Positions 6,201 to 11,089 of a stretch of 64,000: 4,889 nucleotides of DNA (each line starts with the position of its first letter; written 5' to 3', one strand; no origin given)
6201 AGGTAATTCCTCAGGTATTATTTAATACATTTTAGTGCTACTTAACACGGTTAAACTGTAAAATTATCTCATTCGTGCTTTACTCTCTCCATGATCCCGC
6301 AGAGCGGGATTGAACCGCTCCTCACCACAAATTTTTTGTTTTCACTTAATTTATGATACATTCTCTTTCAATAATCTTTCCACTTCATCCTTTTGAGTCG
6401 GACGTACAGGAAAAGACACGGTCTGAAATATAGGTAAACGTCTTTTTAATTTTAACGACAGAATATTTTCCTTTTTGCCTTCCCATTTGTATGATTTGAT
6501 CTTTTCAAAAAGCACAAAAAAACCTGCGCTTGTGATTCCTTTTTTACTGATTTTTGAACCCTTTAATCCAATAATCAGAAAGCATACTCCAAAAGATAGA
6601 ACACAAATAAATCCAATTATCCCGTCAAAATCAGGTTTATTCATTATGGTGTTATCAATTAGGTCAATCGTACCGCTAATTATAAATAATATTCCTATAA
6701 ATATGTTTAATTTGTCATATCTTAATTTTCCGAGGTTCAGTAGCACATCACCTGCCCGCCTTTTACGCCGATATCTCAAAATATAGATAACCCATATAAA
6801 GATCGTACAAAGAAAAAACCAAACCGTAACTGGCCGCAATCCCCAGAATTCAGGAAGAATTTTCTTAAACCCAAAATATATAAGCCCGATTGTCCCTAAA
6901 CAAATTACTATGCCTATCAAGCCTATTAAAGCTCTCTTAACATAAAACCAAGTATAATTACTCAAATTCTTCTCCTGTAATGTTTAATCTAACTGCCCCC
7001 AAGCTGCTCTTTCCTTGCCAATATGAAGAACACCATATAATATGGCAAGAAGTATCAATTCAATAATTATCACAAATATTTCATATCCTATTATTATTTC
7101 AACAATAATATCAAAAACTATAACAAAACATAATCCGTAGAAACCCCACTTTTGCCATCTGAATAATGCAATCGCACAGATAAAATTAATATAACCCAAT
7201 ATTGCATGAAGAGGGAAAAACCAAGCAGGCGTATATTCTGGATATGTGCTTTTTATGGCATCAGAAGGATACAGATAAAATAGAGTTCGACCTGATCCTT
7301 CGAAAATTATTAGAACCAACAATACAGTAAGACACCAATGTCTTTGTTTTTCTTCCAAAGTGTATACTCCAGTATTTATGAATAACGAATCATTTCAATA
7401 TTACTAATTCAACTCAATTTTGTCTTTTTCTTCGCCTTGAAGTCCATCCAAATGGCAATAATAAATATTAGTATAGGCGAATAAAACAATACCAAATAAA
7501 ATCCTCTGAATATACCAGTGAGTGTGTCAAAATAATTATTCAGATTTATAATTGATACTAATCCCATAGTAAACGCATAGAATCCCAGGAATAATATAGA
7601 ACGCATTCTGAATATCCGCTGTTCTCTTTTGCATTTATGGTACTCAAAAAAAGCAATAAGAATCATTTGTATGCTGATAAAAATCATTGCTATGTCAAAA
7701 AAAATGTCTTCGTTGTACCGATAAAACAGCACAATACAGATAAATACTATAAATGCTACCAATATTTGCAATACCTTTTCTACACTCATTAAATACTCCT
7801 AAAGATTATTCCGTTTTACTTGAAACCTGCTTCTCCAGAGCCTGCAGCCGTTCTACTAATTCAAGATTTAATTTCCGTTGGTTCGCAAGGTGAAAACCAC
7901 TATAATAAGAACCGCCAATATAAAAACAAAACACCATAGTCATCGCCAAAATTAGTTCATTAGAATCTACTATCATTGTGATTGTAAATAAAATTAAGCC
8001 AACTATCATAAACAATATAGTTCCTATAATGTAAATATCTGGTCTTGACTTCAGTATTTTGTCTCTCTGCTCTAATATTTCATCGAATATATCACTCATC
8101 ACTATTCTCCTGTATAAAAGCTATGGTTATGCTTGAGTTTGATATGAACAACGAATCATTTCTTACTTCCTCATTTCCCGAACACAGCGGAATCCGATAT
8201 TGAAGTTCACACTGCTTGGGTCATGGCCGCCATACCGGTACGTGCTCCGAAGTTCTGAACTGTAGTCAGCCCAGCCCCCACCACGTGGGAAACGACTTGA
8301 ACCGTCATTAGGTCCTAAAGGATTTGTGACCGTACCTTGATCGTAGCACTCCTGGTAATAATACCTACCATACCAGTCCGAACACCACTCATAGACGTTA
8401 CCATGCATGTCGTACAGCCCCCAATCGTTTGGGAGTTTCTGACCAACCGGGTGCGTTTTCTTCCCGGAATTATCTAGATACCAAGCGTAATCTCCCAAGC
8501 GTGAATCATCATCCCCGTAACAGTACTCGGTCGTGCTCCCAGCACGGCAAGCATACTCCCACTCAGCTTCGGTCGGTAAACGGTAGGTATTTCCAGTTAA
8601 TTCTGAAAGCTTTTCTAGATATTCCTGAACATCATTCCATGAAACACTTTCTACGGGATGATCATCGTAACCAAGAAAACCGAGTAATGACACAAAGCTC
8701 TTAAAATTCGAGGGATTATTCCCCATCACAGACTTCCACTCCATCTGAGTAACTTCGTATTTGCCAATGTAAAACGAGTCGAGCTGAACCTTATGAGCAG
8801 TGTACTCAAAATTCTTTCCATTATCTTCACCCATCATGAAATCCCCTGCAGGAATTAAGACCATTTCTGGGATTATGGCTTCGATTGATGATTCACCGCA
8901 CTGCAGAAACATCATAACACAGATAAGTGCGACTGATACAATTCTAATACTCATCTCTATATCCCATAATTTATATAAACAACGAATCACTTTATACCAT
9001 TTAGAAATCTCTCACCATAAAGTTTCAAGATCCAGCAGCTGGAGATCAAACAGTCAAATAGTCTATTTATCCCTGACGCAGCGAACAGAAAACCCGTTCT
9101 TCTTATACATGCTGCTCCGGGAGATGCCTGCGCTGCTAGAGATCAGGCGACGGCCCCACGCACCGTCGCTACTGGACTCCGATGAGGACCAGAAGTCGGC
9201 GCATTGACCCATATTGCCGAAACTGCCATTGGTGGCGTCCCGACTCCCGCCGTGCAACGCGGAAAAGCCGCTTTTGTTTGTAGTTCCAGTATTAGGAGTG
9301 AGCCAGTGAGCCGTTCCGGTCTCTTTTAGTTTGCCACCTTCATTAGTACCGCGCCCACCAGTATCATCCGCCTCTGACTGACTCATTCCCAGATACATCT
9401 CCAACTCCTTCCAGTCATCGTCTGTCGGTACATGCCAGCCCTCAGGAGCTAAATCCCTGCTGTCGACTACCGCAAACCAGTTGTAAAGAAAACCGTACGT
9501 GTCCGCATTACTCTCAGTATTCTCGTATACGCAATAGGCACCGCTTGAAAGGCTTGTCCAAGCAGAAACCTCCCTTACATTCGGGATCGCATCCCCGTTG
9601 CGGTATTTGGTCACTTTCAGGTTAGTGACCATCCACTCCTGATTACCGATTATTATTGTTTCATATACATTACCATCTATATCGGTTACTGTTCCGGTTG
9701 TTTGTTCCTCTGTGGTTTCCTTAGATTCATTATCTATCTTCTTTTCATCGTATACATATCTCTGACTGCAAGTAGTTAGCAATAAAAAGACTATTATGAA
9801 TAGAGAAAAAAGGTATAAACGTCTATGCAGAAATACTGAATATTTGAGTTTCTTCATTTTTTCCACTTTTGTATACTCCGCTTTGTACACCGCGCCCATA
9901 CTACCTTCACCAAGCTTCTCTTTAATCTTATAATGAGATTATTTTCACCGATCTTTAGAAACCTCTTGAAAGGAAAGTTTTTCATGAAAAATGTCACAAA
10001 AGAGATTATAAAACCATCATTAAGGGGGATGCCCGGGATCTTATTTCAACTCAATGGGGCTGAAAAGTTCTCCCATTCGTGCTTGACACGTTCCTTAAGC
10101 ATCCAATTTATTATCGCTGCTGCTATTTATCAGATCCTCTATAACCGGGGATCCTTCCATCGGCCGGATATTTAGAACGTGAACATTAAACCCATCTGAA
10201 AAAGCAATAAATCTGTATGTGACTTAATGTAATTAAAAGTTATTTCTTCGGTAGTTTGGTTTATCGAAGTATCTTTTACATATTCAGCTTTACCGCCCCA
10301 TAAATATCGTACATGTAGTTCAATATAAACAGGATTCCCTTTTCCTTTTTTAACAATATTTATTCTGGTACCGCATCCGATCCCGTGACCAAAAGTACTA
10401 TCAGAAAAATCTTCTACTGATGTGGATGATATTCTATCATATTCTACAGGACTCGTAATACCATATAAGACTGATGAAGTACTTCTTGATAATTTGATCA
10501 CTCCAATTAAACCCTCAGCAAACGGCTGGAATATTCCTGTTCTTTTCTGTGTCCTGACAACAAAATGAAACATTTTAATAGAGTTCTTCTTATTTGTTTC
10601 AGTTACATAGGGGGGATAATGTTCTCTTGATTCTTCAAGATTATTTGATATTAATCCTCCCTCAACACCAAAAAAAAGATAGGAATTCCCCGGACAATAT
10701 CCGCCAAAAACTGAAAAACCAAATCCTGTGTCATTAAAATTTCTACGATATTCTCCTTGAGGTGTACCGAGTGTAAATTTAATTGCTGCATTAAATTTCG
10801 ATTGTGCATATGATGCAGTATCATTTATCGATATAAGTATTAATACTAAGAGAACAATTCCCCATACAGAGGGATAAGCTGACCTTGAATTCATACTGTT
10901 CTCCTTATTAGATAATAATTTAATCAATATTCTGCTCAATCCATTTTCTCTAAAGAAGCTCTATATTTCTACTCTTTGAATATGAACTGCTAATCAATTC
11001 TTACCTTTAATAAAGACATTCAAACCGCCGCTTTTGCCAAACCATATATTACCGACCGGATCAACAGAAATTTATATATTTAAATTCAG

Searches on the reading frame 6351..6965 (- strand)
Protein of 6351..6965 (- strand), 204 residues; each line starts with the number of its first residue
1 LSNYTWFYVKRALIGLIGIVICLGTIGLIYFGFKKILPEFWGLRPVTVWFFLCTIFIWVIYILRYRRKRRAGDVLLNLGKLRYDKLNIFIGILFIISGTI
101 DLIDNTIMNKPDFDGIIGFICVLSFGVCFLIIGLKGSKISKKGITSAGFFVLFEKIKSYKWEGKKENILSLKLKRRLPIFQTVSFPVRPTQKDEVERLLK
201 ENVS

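Call 63: search_protein_families(library=pfam, proteins=[window:6351-6965:-])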
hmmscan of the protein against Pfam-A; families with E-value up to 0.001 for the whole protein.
window:6351-6965:- (204 aa): 1 family
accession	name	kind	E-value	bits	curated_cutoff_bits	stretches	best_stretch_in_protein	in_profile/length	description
PF18923.6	DUF5673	-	3.6e-07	30.5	26.7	1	137-202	3-64/66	Domain of unknown function (DUF5673)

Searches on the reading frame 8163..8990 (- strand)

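Call 63: search_protein_families(library=pfam, proteins=[window:8163-8990:-])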
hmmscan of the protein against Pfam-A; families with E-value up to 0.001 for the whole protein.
window:8163-8990:- (275 aa): 1 family
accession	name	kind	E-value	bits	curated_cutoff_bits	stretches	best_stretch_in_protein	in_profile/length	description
PF03781.23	FGE-sulfatase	-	1.4e-54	185.9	23.3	1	41-271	3-255/255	Sulfatase-modifying factor enzyme 1-like domain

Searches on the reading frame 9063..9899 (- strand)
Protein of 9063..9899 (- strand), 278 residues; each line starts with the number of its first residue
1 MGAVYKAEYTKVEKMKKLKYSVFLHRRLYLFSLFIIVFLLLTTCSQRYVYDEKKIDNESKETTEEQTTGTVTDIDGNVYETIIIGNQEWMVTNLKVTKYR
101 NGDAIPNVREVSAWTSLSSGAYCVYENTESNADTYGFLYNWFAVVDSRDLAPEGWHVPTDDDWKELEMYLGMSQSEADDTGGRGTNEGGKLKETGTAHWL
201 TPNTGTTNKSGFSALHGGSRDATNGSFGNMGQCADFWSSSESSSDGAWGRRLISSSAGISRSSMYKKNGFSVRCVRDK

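Call 63: search_protein_families(library=pfam, proteins=[window:9063-9899:-])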
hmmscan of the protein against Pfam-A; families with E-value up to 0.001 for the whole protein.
window:9063-9899:- (278 aa): 1 family
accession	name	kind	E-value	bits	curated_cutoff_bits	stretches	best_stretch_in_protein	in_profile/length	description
PF09603.15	Fib_succ_major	-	8.5e-56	189.6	33.9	1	84-276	3-187/187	Fibrobacter succinogenes major domain (Fib_succ_major)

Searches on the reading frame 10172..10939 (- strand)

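Call 63: search_protein_families(library=pfam, proteins=[window:10172-10939:-])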
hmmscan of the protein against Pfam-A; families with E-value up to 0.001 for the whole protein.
window:10172-10939:- (255 aa): 1 family
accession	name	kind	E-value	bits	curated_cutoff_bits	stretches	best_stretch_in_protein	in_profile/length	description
PF13505.12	OMP_b-brl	-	9.1e-07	29.6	28.7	1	29-196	2-141/175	Outer membrane protein beta-barrel domain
